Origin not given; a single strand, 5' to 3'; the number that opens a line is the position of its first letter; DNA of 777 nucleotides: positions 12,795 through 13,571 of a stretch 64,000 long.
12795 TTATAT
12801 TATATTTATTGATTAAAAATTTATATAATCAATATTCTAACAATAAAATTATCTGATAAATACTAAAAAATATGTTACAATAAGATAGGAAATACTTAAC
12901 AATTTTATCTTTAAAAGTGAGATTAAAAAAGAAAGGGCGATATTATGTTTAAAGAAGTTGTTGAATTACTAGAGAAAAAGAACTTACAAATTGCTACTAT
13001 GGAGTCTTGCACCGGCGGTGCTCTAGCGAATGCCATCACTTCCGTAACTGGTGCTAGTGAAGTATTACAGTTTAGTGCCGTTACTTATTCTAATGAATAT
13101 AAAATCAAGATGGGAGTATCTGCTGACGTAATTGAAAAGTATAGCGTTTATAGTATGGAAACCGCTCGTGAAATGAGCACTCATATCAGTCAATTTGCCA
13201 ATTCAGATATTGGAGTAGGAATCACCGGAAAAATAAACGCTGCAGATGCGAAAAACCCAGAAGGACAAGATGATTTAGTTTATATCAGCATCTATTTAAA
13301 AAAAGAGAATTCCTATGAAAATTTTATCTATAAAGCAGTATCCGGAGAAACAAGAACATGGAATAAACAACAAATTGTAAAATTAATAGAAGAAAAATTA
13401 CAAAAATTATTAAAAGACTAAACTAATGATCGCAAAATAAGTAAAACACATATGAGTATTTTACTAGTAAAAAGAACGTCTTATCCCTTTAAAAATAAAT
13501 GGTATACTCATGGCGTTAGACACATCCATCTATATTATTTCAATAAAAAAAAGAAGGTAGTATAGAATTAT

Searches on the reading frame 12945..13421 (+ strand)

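Call 58: search_protein_families(library=pfam, proteins=[window:12945-13421:+], max_evalue=0.001)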
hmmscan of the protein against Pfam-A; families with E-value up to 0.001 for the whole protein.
window:12945-13421:+ (158 aa): 1 family
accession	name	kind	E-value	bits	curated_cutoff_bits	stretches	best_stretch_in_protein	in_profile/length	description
PF02464.23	CinA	-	2.3e-29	102.5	23.5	1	3-146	6-145/155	Competence-damaged protein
